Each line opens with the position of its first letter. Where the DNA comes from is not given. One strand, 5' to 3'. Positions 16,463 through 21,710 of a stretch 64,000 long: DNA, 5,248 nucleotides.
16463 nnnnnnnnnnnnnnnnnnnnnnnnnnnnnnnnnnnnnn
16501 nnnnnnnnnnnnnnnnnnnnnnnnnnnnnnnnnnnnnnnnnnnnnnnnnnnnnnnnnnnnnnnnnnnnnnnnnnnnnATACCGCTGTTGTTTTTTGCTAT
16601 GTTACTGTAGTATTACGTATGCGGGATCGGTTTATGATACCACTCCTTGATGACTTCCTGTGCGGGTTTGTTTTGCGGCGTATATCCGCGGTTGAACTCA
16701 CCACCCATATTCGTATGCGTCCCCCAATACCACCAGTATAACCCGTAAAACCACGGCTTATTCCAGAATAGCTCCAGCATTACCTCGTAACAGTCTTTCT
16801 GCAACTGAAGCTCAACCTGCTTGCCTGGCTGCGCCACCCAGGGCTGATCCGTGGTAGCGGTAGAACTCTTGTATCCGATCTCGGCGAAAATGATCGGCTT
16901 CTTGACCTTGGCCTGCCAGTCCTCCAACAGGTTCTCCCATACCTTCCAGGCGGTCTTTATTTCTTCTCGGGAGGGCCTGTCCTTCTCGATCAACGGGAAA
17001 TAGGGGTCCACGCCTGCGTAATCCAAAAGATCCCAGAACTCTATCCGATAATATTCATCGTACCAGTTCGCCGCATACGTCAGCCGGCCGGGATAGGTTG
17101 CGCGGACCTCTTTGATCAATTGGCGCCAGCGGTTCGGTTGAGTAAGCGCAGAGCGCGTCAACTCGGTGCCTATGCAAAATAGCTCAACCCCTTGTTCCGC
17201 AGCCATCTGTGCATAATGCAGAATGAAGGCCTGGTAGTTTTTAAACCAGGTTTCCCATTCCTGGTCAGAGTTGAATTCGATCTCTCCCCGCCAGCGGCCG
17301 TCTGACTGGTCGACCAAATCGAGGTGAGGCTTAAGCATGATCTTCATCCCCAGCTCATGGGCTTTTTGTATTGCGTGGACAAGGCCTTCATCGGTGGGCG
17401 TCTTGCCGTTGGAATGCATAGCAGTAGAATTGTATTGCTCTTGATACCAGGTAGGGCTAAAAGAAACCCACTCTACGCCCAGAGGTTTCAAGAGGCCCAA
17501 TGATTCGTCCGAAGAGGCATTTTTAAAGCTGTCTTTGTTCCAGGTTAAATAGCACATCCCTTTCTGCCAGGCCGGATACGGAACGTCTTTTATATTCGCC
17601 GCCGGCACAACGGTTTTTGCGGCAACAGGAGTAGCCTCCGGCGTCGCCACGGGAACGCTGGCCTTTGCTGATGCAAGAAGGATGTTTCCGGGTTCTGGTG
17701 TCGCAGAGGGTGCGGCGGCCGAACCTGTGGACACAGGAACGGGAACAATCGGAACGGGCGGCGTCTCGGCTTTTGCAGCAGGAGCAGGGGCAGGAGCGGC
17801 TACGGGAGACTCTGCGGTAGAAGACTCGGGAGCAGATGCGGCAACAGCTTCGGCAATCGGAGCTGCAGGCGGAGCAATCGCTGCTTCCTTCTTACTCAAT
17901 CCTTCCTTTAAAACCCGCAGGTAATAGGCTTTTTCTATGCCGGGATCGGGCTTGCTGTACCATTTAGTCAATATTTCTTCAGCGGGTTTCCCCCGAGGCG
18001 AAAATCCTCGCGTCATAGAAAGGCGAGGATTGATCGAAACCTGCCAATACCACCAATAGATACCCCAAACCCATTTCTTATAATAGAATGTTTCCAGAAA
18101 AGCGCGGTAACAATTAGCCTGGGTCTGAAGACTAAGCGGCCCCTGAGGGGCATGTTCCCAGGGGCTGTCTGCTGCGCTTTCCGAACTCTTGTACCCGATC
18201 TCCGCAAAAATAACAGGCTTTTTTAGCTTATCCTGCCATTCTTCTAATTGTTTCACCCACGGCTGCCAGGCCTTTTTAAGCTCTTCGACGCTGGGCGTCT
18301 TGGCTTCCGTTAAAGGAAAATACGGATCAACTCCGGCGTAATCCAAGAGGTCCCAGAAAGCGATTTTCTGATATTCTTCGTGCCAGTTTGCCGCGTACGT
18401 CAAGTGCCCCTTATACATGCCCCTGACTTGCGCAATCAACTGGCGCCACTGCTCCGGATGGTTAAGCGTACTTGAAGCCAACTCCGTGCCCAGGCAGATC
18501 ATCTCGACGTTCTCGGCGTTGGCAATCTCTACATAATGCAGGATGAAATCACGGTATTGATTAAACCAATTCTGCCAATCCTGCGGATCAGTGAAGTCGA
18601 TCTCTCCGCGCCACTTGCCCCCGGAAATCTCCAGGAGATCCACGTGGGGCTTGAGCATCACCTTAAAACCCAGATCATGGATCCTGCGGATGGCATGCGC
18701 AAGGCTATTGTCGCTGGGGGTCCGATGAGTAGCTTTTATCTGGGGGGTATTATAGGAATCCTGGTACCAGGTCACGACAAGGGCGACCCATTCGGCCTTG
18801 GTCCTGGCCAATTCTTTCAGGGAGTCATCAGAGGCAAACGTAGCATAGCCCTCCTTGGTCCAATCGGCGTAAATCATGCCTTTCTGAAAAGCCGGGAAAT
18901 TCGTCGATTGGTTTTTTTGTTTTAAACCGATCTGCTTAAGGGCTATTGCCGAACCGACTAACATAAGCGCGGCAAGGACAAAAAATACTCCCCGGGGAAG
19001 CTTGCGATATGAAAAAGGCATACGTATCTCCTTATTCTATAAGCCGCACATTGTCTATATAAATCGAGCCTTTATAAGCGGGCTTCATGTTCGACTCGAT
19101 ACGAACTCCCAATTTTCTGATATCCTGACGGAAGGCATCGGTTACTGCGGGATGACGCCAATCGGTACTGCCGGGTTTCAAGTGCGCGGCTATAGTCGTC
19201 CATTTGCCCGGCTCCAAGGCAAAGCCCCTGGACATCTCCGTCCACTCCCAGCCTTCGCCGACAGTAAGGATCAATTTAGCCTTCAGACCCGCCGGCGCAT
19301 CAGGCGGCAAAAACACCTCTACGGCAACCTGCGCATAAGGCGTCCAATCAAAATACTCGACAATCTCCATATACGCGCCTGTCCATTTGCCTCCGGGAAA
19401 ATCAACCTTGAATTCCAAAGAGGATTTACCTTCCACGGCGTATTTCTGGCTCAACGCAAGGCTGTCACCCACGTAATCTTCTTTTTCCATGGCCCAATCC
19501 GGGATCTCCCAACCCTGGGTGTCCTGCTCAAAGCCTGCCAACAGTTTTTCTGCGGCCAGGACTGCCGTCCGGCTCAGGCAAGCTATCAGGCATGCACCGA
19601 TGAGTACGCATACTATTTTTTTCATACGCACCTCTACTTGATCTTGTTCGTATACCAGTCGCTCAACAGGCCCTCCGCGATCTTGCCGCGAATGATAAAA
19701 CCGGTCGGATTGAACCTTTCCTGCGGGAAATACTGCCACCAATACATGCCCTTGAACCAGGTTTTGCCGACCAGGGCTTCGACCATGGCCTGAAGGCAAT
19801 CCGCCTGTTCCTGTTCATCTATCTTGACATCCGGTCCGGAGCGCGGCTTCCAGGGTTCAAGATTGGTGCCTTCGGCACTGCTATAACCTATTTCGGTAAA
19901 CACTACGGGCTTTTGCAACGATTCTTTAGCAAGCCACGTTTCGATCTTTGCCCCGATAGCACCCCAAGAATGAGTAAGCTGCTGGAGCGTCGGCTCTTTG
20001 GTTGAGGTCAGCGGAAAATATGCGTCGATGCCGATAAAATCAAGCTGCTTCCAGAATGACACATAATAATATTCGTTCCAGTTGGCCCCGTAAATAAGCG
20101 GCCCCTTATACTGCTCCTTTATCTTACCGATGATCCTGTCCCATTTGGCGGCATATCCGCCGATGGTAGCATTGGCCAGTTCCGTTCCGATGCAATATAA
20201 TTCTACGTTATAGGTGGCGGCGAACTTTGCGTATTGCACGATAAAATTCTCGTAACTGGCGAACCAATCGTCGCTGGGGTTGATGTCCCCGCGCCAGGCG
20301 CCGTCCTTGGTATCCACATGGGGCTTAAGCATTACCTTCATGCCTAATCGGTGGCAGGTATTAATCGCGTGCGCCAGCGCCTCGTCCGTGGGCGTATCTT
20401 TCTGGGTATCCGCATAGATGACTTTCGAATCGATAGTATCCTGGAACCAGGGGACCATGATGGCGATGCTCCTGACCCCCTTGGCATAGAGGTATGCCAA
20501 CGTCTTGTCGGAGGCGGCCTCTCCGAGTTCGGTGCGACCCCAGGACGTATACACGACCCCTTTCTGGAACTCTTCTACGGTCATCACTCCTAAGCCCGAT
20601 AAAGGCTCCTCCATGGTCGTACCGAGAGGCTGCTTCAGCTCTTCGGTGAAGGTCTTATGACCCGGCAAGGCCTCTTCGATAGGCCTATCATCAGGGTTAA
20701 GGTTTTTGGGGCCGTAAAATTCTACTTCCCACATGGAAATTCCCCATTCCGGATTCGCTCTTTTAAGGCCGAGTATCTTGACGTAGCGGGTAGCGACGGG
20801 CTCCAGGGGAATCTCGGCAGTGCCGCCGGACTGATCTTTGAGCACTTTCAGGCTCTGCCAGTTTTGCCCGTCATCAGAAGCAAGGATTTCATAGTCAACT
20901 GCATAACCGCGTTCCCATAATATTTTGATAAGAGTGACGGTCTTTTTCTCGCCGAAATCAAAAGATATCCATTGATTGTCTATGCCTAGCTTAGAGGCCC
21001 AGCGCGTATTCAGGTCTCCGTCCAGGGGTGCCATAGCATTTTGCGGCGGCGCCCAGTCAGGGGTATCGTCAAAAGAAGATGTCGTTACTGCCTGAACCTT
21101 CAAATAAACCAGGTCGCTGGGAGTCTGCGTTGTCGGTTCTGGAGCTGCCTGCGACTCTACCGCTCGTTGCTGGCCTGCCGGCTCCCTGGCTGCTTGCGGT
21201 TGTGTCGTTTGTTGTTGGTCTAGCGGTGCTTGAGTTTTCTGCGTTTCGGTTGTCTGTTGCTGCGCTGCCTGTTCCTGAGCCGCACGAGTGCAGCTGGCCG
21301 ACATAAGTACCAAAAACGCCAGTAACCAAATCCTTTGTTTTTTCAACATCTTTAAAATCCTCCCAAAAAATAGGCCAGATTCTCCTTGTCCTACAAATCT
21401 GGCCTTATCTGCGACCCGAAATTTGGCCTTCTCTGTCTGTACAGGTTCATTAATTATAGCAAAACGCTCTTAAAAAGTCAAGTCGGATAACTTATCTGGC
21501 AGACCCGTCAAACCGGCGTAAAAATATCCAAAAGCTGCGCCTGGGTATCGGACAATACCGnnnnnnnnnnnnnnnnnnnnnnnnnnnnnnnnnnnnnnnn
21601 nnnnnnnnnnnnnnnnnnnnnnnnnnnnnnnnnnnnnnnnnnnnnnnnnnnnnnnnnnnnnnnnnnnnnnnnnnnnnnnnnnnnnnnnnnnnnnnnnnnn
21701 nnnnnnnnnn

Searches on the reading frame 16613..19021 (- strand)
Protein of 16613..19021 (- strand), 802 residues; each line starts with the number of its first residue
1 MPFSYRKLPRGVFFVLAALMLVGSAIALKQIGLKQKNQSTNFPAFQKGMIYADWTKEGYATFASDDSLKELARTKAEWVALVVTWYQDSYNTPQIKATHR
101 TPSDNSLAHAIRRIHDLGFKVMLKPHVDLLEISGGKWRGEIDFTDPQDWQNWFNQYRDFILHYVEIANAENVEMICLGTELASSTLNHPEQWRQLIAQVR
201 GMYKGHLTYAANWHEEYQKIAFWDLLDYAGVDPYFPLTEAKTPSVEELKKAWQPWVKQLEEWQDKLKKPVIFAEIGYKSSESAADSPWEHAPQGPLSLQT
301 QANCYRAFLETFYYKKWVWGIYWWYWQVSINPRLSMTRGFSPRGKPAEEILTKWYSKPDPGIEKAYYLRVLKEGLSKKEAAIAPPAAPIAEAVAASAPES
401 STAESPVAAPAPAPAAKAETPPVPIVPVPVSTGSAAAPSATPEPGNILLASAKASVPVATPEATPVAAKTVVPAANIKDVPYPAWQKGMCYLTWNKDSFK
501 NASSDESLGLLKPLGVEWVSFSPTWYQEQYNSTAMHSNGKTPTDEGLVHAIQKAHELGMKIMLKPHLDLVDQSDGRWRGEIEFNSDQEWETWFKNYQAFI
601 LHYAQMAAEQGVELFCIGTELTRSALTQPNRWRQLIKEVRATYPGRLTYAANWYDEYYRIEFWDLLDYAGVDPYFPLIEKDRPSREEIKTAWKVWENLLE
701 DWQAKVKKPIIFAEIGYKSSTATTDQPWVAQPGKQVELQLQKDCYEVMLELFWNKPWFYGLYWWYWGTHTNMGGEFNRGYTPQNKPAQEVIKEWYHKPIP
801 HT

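Call 3: search_protein_families(library=pfam, proteins=[window:16613-19021:-], max_evalue=0.1)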
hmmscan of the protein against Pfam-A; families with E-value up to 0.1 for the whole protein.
window:16613-19021:- (802 aa): 2 families
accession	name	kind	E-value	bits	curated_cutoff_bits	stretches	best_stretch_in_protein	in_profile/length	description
PF22612.2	GH113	-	8.4e-127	422.9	27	2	57-333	10-275/289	Glycoside Hydrolase Family 113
PF02836.23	Glyco_hydro_2_C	-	0.011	15.3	21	0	247-280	189-215/302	Glycosyl hydrolases family 2, TIM barrel domain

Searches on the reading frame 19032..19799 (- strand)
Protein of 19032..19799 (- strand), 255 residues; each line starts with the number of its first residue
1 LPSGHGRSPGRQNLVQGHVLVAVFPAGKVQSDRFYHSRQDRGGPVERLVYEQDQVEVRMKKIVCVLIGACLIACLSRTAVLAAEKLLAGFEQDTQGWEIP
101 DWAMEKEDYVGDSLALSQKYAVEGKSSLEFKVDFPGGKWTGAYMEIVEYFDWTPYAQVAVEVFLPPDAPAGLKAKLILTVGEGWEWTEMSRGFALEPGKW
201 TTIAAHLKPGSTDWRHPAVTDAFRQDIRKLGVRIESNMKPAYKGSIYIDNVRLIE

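Call 14: search_protein_families(library=pfam, proteins=[window:19032-19799:-], max_evalue=0.001)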
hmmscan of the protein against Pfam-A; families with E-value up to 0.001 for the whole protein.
window:19032-19799:- (255 aa): 1 family
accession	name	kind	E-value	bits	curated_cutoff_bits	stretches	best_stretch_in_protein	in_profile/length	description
PF21253.3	Mann_GBD_bact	-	7.8e-09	36.3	27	1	89-250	2-143/143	Mannanase, galactose-binding domain-like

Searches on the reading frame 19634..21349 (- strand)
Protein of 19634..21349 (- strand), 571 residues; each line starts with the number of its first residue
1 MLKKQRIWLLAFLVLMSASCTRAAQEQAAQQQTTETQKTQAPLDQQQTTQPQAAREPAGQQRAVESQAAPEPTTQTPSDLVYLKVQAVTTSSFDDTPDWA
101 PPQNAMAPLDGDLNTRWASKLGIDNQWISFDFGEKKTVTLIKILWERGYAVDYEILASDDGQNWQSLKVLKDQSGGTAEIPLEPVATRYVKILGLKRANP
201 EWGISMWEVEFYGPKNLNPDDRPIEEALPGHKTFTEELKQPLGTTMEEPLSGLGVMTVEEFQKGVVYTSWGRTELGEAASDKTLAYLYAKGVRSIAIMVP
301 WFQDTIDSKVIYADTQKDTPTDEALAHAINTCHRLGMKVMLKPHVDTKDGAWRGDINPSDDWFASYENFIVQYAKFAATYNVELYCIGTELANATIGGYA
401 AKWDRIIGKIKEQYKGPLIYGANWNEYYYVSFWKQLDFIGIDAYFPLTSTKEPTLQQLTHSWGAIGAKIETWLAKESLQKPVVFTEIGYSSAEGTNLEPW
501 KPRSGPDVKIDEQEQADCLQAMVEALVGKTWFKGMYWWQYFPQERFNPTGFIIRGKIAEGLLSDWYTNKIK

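Call 3: search_protein_families(library=pfam, proteins=[window:19634-21349:-], max_evalue=0.1)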
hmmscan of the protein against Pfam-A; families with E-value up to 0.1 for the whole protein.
window:19634-21349:- (571 aa): 5 families
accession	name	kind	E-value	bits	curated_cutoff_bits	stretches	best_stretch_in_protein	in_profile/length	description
PF22612.2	GH113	-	8.2e-54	183.4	27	1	275-540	12-268/289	Glycoside Hydrolase Family 113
PF00754.31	F5_F8_type_C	-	3.1e-22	79.5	28.2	1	88-208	2-125/127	F5/8 type C domain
PF22633.2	F5_F8_type_C_2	-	3.3e-17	63.3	27.8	1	110-192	4-91/91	NedA-like, galactose-binding domain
PF13547.12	GTA_TIM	-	7.1e-05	22.7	27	0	394-452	62-115/299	GTA TIM-barrel-like domain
PF00150.24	Cellulase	-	0.00037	20.5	23.5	1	266-403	13-139/272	Cellulase (glycosyl hydrolase family 5)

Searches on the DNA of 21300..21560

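Call 48: search_rna_families(source=window, start=21300, end=21560, threshold=evalue, max_evalue=10)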
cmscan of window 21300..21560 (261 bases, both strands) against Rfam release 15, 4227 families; matches with E-value up to 10: 4.
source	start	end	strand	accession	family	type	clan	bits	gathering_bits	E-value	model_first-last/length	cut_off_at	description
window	21317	21425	-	RF02447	SpR19_sRNA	Gene; sRNA;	-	18.4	79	0.5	1-123/123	no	Streptococcus sRNA SpR19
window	21303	21400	-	RF02114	FAM13A-AS1_1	Gene; lncRNA;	-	15.7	70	1.6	1-118/118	no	FAM13A antisense RNA 1 conserved region 1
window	21319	21348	-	RF00278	SNORD50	Gene; snRNA; snoRNA; CD-box;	-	13.3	42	6.6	35-69/72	no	Small nucleolar RNA SNORD50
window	21361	21443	-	RF02038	SPRY4-IT1_1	Gene; lncRNA;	-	11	50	6.3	1-91/91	no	SPRY4-IT1 conserved region 1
